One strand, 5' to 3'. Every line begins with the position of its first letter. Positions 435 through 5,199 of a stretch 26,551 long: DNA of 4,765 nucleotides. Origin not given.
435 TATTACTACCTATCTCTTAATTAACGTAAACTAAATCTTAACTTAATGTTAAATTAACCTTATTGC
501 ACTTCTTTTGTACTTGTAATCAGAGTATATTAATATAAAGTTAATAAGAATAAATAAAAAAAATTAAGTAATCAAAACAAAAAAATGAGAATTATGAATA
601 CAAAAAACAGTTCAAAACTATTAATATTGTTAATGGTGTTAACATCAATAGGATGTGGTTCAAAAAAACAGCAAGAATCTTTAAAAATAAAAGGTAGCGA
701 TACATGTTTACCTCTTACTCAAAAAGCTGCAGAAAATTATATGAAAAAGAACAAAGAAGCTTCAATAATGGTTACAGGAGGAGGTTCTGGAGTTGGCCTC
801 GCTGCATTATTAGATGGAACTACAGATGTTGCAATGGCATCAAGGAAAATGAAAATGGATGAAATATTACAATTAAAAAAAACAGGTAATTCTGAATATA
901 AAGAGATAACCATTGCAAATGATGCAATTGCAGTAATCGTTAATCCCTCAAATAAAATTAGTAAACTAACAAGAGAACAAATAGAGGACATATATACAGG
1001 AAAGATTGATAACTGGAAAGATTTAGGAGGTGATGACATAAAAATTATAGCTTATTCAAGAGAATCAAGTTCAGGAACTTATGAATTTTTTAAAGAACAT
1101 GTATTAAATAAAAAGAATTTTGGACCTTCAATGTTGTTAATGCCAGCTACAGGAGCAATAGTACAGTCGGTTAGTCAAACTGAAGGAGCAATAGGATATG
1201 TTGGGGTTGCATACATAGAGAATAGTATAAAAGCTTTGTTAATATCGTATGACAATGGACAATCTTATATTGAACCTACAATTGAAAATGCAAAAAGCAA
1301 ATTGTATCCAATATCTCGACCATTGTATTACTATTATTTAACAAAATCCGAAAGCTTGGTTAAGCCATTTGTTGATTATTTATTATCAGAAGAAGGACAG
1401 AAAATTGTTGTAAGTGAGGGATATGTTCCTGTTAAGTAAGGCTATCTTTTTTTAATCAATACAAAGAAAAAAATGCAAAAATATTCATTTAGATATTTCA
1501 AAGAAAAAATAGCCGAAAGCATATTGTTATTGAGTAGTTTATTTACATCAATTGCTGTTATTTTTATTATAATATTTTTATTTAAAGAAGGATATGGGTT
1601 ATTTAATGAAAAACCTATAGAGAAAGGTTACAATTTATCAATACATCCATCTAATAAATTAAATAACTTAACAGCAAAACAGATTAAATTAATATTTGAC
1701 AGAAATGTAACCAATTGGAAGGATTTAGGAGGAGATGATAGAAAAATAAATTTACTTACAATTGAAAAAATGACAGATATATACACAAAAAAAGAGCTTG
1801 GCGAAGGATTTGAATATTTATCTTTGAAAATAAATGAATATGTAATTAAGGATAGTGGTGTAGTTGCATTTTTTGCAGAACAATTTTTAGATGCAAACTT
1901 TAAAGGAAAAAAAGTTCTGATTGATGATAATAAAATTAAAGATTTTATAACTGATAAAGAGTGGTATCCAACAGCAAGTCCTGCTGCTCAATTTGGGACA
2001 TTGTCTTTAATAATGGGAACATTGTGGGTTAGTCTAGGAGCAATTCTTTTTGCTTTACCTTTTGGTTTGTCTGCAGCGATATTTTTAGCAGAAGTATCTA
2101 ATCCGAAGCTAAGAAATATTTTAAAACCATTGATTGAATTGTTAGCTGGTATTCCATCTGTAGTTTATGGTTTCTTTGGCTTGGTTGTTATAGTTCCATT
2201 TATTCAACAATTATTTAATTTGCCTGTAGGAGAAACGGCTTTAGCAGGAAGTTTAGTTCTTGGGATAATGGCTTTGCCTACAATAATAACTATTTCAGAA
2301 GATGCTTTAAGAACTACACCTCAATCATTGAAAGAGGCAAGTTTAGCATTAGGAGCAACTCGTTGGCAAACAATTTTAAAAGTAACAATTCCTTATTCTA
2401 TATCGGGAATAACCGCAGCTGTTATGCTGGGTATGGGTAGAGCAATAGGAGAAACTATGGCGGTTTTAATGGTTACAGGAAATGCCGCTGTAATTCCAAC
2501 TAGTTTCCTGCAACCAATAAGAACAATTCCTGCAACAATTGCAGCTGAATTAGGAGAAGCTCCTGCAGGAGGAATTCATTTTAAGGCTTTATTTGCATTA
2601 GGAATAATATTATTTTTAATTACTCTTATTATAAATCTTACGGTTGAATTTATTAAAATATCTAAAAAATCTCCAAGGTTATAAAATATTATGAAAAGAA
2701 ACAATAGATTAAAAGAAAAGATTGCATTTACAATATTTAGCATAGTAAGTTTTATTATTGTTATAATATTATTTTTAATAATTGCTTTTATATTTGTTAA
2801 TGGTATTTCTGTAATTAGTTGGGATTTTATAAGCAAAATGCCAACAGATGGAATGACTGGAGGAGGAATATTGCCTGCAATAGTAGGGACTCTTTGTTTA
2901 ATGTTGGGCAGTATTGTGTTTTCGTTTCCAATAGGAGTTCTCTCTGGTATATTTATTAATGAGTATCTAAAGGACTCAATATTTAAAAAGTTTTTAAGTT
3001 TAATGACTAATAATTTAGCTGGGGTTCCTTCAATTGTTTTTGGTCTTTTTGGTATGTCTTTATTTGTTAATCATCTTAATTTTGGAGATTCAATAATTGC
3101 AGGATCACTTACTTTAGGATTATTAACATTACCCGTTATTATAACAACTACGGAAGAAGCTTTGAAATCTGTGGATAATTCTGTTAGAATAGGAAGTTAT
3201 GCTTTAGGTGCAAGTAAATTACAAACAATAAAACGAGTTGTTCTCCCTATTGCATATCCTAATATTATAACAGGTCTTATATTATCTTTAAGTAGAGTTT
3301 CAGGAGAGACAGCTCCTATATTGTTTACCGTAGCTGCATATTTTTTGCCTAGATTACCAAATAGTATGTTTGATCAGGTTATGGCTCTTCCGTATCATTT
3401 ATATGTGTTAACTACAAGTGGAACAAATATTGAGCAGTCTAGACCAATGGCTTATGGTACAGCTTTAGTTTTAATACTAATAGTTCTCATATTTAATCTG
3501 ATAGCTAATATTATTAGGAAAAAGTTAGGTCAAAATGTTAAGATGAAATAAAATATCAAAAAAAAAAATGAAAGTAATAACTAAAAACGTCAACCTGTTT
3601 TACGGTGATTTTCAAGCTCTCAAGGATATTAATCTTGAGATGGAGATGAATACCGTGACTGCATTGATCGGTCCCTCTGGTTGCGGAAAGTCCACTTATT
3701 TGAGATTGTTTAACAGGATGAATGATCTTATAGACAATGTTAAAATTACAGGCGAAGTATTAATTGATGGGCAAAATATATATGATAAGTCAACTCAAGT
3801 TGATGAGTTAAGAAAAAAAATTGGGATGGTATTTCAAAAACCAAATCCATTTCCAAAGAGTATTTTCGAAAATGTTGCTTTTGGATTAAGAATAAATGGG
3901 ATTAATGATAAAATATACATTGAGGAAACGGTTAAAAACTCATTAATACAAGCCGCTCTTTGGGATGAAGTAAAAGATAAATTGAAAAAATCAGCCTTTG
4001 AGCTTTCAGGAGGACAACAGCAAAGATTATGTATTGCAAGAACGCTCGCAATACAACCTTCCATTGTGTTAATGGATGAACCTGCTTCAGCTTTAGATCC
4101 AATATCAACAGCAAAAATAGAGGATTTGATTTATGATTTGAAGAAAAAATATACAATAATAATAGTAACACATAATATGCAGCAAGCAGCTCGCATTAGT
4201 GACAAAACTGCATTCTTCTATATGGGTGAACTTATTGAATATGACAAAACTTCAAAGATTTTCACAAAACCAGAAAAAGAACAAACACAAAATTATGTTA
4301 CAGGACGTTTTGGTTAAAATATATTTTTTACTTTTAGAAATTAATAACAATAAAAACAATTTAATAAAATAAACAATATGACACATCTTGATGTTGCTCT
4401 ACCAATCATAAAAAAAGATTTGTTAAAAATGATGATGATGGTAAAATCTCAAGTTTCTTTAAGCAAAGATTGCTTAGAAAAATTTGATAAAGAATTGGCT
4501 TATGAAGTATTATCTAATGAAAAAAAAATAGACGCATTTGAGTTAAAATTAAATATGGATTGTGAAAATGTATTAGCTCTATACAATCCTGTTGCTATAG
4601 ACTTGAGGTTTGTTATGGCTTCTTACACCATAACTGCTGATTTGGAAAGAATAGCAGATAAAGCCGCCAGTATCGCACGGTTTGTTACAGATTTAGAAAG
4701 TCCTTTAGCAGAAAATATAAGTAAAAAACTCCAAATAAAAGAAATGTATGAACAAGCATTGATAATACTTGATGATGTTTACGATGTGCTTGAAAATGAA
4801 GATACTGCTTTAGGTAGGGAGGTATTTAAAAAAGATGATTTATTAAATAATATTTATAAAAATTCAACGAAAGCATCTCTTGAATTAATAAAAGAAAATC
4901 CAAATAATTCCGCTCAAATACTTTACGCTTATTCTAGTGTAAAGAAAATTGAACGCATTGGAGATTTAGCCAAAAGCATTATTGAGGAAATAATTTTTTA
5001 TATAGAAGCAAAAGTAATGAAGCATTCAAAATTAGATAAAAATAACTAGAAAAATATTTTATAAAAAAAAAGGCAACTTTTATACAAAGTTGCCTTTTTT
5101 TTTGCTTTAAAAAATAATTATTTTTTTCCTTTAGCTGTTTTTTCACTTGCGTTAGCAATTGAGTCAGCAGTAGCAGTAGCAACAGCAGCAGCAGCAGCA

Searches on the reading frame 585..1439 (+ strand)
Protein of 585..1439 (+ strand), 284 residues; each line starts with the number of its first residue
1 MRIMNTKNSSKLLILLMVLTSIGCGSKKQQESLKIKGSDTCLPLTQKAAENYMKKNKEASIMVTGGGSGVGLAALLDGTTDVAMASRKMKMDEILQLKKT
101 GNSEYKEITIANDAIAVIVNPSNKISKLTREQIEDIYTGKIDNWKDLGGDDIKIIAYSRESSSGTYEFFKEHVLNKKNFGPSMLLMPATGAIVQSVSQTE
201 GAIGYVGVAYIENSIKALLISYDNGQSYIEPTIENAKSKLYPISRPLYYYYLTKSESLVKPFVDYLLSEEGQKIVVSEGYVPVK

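Call 29: search_protein_families(library=pfam, proteins=[window:585-1439:+], max_evalue=0.0001)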
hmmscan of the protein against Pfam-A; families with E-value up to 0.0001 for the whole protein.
window:585-1439:+ (284 aa): 3 families
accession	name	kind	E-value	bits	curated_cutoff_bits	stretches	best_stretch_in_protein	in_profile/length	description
PF12849.12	PBP_like_2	-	1.7e-49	169.4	27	1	27-270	6-267/267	PBP superfamily domain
PF13531.11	SBP_bac_11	-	1.1e-12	48.6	25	1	46-280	14-226/227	Bacterial extracellular solute-binding protein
PF12727.12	PBP_like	-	2e-10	40.6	27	1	49-204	1-148/193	PBP superfamily domain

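Call 72: find_encoding_contigs(protein=window:585-1439:+, flank=10000, max_places=4)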
Protein window:585-1439:+ (284 aa): 8 contigs read that carry it; 4 places shown.
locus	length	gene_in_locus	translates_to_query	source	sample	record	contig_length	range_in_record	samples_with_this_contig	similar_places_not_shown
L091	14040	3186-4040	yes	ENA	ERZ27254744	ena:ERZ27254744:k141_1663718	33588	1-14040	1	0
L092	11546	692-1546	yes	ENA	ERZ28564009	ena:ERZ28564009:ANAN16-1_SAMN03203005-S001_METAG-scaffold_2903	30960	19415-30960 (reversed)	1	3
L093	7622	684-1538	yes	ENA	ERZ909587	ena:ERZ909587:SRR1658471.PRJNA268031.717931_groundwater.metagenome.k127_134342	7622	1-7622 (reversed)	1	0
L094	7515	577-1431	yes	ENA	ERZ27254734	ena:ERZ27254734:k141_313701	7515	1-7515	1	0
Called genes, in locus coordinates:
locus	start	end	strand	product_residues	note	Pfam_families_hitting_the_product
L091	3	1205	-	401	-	?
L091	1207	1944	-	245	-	-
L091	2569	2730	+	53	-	-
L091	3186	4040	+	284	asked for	PF12849:PBP_like_2, PF13531:SBP_bac_11, PF12727:PBP_like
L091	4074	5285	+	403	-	PF00528:BPD_transp_1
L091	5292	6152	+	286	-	PF00528:BPD_transp_1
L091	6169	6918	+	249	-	PF02463:SMC_N, PF00005:ABC_tran, PF13304:AAA_21 (weak)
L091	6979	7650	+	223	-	PF01895:PhoU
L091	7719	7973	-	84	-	-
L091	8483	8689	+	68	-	-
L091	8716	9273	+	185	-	PF13858:DUF4199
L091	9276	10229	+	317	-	PF00535:Glycos_transf_2, PF10111:Glyco_tranf_2_2, PF13641:Glyco_tranf_2_3 (weak)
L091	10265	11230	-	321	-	PF01073:3Beta_HSD, PF01370:Epimerase, PF04321:RmlD_sub_bind, PF16363:GDP_Man_Dehyd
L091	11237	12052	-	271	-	PF02621:VitK2_biosynth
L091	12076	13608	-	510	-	PF01145:Band_7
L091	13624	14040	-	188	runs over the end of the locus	-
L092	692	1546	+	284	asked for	PF12849:PBP_like_2, PF13531:SBP_bac_11, PF12727:PBP_like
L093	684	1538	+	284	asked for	PF12849:PBP_like_2, PF13531:SBP_bac_11, PF12727:PBP_like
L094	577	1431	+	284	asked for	PF12849:PBP_like_2, PF13531:SBP_bac_11, PF12727:PBP_like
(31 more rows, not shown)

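Call 73: search_protein_families(library=pfam, proteins=[L091:3-1205:-, L091:1207-1944:-], max_evalue=0.001)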
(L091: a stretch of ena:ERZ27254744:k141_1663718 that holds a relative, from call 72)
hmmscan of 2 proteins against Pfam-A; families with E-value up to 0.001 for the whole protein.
L091:3-1205:- (401 aa): 2 families
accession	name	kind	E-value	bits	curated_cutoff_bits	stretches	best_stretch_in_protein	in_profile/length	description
PF04413.22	Glycos_transf_N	-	3.1e-41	141.3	23.9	1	47-209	13-179/179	3-Deoxy-D-manno-octulosonic-acid transferase (kdotransferase)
PF00534.26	Glycos_transf_1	-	0.00027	21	26.4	0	322-393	103-170/172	Glycosyl transferases group 1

L091:1207-1944:- (245 aa): 0 families

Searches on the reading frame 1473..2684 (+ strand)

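Call 29: search_protein_families(library=pfam, proteins=[window:1473-2684:+], max_evalue=0.0001)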
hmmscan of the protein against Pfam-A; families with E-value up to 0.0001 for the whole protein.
window:1473-2684:+ (403 aa): 2 families
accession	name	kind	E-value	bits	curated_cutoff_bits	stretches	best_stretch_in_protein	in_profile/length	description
PF00528.27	BPD_transp_1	-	8.8e-21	74.9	26.4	1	198-391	1-175/184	Binding-protein-dependent transport system inner membrane component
PF12849.12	PBP_like_2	-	6.1e-05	23.3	27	1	56-94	97-135/267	PBP superfamily domain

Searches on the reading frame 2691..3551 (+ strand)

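Call 29: search_protein_families(library=pfam, proteins=[window:2691-3551:+], max_evalue=0.0001)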
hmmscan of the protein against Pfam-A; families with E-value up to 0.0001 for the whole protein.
window:2691-3551:+ (286 aa): 1 family
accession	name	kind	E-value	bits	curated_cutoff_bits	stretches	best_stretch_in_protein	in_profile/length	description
PF00528.27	BPD_transp_1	-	1.1e-19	71.3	26.4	1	82-282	1-181/184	Binding-protein-dependent transport system inner membrane component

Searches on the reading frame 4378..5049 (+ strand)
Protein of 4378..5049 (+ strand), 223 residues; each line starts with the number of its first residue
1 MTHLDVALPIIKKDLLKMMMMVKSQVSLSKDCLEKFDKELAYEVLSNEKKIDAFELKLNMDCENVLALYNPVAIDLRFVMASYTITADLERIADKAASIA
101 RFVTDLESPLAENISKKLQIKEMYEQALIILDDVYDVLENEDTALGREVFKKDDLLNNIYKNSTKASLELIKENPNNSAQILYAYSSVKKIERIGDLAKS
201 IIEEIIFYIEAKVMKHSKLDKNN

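Call 29: search_protein_families(library=pfam, proteins=[window:4378-5049:+], max_evalue=0.0001)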
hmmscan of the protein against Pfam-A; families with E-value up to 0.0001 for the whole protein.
window:4378-5049:+ (223 aa): 1 family
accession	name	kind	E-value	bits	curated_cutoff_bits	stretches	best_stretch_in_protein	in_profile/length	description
PF01895.24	PhoU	-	3.3e-34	117.5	23.5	2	15-103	1-89/89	PhoU domain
